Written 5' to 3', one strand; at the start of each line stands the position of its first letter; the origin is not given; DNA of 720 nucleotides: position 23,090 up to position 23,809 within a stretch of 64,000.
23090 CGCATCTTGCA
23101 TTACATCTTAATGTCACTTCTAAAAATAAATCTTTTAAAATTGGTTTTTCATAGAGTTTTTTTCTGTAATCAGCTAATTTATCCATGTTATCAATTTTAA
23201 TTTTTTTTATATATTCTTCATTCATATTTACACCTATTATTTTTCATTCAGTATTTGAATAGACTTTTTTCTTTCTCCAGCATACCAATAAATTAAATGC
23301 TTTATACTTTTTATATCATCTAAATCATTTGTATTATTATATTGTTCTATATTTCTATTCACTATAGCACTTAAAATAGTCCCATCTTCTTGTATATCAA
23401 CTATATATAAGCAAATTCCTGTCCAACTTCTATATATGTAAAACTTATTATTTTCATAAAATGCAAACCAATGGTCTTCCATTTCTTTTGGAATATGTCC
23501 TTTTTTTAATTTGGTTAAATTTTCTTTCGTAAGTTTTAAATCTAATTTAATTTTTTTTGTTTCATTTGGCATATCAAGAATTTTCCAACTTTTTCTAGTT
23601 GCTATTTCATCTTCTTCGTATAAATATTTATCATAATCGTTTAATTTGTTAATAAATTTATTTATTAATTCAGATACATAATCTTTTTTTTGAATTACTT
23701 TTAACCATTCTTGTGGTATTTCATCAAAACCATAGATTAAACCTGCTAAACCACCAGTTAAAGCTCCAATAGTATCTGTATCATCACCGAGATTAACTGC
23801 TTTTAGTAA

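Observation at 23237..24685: ADP-ribosylglycohydrolase with an uncharacterised C-terminal domain of about 140 aa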

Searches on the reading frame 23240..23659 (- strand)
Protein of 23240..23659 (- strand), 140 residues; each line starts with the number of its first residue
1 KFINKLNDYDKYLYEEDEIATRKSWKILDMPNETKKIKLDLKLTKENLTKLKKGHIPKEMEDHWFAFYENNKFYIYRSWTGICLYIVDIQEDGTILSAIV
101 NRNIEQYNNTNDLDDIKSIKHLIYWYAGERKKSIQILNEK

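Call 5: search_protein_families(library=pfam, proteins=[window:23240-23659:-], max_evalue=10)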
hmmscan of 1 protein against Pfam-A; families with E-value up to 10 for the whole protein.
seq(140 aa): 1 family
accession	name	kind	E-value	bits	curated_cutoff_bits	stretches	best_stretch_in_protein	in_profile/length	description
PF18677.6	ArnB_C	-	0.078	13.3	26.3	1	2-39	9-47/72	Archaellum regulatory network B, C-terminal domain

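Call 8: find_homologous_proteins(query=window:23240-23638:-, max_evalue=0.01)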
Query seq(133 aa) (133 aa): 2 proteins with E <= 0.01 among 12 candidates.
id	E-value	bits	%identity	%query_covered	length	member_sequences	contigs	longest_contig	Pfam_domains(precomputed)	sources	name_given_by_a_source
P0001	3.5e-81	288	100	98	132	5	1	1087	-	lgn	-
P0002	3.5e-24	103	49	67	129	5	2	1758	-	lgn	-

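Call 15: find_encoding_contigs(protein=P0002, flank=10000, max_places=6)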
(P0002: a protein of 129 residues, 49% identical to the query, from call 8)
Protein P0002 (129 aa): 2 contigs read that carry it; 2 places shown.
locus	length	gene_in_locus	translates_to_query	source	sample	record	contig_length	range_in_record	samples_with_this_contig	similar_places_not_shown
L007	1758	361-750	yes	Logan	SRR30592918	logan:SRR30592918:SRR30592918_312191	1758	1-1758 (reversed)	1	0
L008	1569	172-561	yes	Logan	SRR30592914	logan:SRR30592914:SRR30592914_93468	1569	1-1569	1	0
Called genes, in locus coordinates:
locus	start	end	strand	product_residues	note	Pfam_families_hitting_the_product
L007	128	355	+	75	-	-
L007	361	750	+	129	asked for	-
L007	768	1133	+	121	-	PF03788:LrgA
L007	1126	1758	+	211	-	?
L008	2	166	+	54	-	?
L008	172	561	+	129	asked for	-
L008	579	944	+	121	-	PF03788:LrgA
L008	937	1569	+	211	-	?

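Call 22: search_protein_representatives(alignment_id=A1)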
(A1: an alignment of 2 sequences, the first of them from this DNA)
Query: 2 sequences, 141 profile positions. Proteins with E-value up to 0.001 (for the whole library): 2117; up to 1e-10: 1058; up to 1e-30: 13. The best 150 are listed.
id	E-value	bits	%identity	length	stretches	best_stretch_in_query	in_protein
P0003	1.9e-66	238.6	-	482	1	1-140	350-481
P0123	7.4e-41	155.7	-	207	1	13-135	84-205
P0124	3.1e-40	153.6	-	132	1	13-137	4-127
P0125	6.0e-39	149.5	-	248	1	9-131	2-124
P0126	7.8e-38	145.9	-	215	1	12-137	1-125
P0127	4.0e-37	143.6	-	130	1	12-138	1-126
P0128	1.2e-36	142.0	-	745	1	12-120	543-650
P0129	1.9e-33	131.7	-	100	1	43-140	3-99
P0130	6.6e-33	129.9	-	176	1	10-123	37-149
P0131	8.6e-33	129.5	-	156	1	9-136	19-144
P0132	8.4e-32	126.3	-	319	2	11-120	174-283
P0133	1.9e-31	125.2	-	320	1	11-121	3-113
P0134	8.2e-31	123.1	-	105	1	12-80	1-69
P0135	1.2e-30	122.5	-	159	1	9-125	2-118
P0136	3.8e-30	120.9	-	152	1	9-122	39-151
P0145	7.8e-29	116.7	-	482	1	12-122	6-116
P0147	2.4e-28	115.1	-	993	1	12-122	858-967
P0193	3.7e-25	104.8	-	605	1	12-120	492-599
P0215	8.8e-24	100.3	-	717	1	11-124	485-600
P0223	1.6e-23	99.5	-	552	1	11-118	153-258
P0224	1.8e-23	99.3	-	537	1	10-120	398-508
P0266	4.6e-22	94.8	-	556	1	7-123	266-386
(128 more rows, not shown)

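Call 27: search_protein_families(library=pfam, alignment_id=A2, max_evalue=0.001)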
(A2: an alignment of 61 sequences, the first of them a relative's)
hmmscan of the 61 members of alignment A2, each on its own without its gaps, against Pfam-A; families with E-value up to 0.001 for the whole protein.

A. member 1, P0123 (207 aa): 0 families

B. families by the number of members that match (of 61 scanned): 30 families (the first 25 are shown)
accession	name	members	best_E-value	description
PF01661.27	Macro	8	7.3e-49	Macro domain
PF03747.19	ADP_ribosyl_GH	7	4.8e-76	ADP-ribosylglycohydrolase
PF08719.17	NADAR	6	5.1e-45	NADAR domain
PF00293.34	NUDIX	4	5.9e-20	NUDIX domain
PF05943.17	VipB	1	9.9e-99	EvpB/VC_A0108, tail sheath N-terminal domain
PF08450.18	SGL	1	3.1e-58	SMP-30/Gluconolactonase/LRE-like region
PF02660.20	G3P_acyltransf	1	5.1e-50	Glycerol-3-phosphate acyltransferase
PF10021.15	PARG_cat_microb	1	3.2e-30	Microbial-type PARG, catalytic domain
PF18945.5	VipB_2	1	6.5e-22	EvpB/VC_A0108, tail sheath gpW/gp25-like domain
PF08797.16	HIRAN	1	1e-18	HIRAN domain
PF02534.20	T4SS-DNA_transf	1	1.3e-18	Type IV secretory system Conjugative DNA transfer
PF13649.12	Methyltransf_25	1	8.2e-16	Methyltransferase domain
PF14281.12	PDDEXK_4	1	2.1e-15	PD-(D/E)XK nuclease superfamily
PF13489.12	Methyltransf_23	1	3.9e-15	Methyltransferase domain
PF08241.18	Methyltransf_11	1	3.3e-13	Methyltransferase domain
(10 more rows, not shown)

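Call 30: search_protein_families(library=pfam, proteins=[P0147, P0128, P0193, P0126, P0123, P0125, P0215, P0224, P0266, P0223], max_evalue=0.01)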
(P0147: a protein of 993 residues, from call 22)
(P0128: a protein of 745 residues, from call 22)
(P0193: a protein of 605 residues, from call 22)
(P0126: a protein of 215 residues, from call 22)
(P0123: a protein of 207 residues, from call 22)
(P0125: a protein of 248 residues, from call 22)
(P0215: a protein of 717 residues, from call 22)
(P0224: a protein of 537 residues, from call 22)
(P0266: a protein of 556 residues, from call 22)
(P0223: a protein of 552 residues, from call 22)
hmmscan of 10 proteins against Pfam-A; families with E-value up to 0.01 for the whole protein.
P0147 (993 aa): 0 families

P0128 (745 aa): 1 family
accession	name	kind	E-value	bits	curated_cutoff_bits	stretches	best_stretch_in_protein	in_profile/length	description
PF21666.2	DUF4246_N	-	0.00014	22.5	27.4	0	71-121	16-70/75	Domain of unknown function DUF4246, N-terminal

P0193 (605 aa): 3 families
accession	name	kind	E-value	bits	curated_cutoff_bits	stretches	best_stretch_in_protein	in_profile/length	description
PF02534.20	T4SS-DNA_transf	-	1.3e-18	67.5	20.1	1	14-324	45-351/468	Type IV secretory system Conjugative DNA transfer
PF10412.15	TrwB_AAD_bind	-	1.1e-12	48.1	20.5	1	11-335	13-304/387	Type IV secretion-system coupling protein DNA-binding domain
PF00270.35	DEAD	-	0.009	16.2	26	0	4-65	6-68/167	DEAD/DEAH box helicase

P0126 (215 aa): 0 families

P0123 (207 aa): 0 families

P0125 (248 aa): 0 families

P0215 (717 aa): 3 families
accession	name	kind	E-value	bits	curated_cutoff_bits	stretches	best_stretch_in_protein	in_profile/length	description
PF05943.17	VipB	-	9.9e-99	330.6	27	1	32-321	1-300/301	EvpB/VC_A0108, tail sheath N-terminal domain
PF18945.5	VipB_2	-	6.5e-22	78.3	27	1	332-441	2-111/112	EvpB/VC_A0108, tail sheath gpW/gp25-like domain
PF03724.22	META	-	0.0015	18.9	24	1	623-704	27-104/109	META domain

P0224 (537 aa): 2 families
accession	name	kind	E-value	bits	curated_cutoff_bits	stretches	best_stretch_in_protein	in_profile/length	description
PF03747.19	ADP_ribosyl_GH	-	9.9e-40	137.4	26.2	1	1-236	3-281/287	ADP-ribosylglycohydrolase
PF07179.17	SseB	-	1.3e-12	48.4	21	1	277-391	1-124/124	SseB protein N-terminal domain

P0266 (556 aa): 1 family
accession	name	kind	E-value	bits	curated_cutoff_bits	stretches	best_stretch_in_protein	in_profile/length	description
PF00293.34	NUDIX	-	1e-14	55.1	21.1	1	133-237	5-119/134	NUDIX domain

P0223 (552 aa): 1 family
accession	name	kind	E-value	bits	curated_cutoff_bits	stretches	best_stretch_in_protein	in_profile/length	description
PF01661.27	Macro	-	1e-06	29.1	22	1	52-105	60-114/118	Macro domain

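Call 48: find_encoding_contigs(protein=P0193, flank=8000, max_places=3)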
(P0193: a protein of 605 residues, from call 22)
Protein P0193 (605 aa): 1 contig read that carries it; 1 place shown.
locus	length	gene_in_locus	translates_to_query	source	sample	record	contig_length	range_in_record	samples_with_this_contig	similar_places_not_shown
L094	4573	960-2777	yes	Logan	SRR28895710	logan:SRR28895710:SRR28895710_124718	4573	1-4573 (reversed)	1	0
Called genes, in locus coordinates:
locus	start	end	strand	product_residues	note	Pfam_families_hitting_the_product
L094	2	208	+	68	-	?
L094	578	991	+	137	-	PF00376:MerR, PF13411:MerR_1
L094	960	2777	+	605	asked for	PF02534:T4SS-DNA_transf, PF10412:TrwB_AAD_bind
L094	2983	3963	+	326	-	PF00724:Oxidored_FMN (faint), PF01207:Dus, PF01180:DHO_dh (faint), PF00977:His_biosynth (weak), PF01680:SOR_SNZ (faint)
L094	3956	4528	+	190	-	PF06271:RDD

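Call 49: find_encoding_contigs(protein=P0147, flank=8000, max_places=3)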
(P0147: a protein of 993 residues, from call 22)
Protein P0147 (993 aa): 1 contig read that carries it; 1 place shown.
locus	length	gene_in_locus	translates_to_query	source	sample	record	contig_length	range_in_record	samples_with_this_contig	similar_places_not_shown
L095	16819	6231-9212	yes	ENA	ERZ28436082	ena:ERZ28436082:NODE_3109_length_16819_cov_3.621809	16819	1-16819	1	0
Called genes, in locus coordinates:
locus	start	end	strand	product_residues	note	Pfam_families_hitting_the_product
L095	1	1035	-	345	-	?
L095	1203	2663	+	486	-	-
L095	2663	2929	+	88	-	-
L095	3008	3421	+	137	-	PF00376:MerR, PF13411:MerR_1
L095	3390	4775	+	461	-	PF02534:T4SS-DNA_transf, PF10412:TrwB_AAD_bind (weak)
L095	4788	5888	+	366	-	PF04055:Radical_SAM, PF13186:SPASM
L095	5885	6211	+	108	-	-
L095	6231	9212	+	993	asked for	-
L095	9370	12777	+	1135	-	PF14094:DUF4272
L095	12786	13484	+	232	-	PF00149:Metallophos, PF12850:Metallophos_2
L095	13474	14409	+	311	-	-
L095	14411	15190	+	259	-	-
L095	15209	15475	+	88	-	-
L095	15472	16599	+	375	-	PF03747:ADP_ribosyl_GH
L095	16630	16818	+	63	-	?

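Call 65: search_solved_structures(query=A5, max_evalue=10, show_alignments=2)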
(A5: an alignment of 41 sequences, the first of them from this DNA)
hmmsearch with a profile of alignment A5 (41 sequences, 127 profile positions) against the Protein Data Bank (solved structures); distinct sequences matched with E-value up to 10: 0.

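Call 66: search_protein_families(library=ncbifam, alignment_id=A5, max_evalue=1)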
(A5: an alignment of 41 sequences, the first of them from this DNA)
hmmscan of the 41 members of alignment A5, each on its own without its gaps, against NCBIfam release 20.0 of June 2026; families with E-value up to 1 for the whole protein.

A. member 1, seq(126 aa): 0 families

B. families by the number of members that match (of 41 scanned): 8 families
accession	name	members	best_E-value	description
NF046120.1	lipo_SCO0607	7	0.015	SCO0607 family lipoprotein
NF045862.1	glide_MMOB1630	1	0.0022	MMOB1630 family gliding motility ATPase complex subunit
TIGR01765.1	tspaseT_teng_N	1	0.0086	transposase, putative, N-terminal domain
NF011415.0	PRK14842.1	1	0.059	isoprenyl transferase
TIGR03308.1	phn_thr-fam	1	0.086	phosphonate metabolim protein, transferase hexapeptide repeat family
NF041226.1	BagK_FevA1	1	0.14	bagremycin/ferroverdin biosynthesis FAD-dependent oxygenase BagK/FevA1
NF009581.0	PRK13024.1-1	1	0.16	protein translocase subunit SecDF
NF007773.0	PRK10459.1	1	0.17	MOP flippase family protein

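Call 67: find_encoding_contigs(protein=P0145, flank=7000, max_places=2)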
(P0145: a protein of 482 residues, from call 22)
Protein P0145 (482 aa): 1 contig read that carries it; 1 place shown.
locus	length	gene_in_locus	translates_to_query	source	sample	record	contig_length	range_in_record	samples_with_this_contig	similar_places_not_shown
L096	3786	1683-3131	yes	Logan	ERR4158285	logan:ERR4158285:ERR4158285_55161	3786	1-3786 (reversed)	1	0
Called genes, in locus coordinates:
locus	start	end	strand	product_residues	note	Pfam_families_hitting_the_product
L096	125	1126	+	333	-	PF08719:NADAR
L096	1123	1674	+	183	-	PF08719:NADAR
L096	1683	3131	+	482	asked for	PF03747:ADP_ribosyl_GH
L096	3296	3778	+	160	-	PF13328:HD_4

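Call 68: find_encoding_contigs(protein=P0133, flank=7000, max_places=2)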
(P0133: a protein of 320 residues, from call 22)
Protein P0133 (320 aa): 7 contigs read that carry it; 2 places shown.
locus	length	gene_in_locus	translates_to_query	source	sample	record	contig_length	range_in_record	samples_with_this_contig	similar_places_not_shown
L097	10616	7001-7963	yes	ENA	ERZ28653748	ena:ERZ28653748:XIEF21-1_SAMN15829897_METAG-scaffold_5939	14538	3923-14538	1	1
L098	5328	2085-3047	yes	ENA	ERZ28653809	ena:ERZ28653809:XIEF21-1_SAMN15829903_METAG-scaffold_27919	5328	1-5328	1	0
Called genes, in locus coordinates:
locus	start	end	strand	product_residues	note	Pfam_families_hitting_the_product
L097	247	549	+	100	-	-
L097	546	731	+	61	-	-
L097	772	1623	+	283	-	PF01381:HTH_3, PF12844:HTH_19 (weak), PF13443:HTH_26 (faint), PF13560:HTH_31 (weak), PF13151:DUF3990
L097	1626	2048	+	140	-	-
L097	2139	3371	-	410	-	PF02463:SMC_N (weak), PF13175:AAA_15 (faint), PF13476:AAA_23 (weak)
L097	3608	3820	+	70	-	-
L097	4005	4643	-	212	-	PF01381:HTH_3, PF13443:HTH_26 (weak)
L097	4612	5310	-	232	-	PF13151:DUF3990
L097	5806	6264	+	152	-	PF13404:HTH_AsnC-type, PF13412:HTH_24, PF01037:AsnC_trans_reg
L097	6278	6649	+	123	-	PF03118:RNA_pol_A_CTD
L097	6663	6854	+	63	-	-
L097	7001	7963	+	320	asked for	PF08719:NADAR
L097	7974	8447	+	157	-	PF01661:Macro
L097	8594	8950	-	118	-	-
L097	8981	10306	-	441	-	PF13306:LRR_5, PF13855:LRR_8 (faint), PF13306:LRR_5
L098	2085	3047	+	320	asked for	PF08719:NADAR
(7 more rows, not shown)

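Call 75: find_homologous_proteins(query=A5, max_evalue=0.00001)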
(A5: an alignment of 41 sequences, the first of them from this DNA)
Query A5 (41 sequences) (126 aa, profile of the alignment): 711 proteins with E <= 0.00001 among 1552 candidates; the best 120 are listed.
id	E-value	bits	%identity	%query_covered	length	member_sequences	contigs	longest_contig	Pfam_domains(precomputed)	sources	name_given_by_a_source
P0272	8.0e-52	192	35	80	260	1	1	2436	-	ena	-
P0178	2.0e-47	178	35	58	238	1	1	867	-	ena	-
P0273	7.4e-45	170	41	84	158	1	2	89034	-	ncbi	-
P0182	1.3e-44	169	39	83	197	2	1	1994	-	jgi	-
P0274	4.0e-44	167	48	71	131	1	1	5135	-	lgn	-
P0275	1.6e-43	165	37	83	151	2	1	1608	-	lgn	-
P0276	1.8e-43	165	33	83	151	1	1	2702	-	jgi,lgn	jgi:hypothetical protein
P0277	2.1e-43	165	36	83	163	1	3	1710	-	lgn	-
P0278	2.3e-43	165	35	83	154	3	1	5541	-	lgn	-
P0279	4.0e-43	164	41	87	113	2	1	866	-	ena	-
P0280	5.3e-43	164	37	88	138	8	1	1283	-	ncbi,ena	-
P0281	6.6e-43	163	36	83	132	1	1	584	-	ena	-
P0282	8.8e-43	163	41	83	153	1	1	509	-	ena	-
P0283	9.8e-43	163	40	87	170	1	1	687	-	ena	-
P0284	1.4e-42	162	43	74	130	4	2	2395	-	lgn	-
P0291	4.7e-42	161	43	71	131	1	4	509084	-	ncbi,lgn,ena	-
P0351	3.2e-40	155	36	87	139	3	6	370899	-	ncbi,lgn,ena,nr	ncbi:MAG: hypothetical protein IKS54_08100 [Erysipelotrichaceae bacterium]|nr:hypothetical protein [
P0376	2.7e-39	152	35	84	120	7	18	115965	-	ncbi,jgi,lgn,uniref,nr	ncbi:MAG: hypothetical protein RMY62_007705 [Nostoc sp. ZfuVER08]|jgi:hypothetical protein|uniref:Un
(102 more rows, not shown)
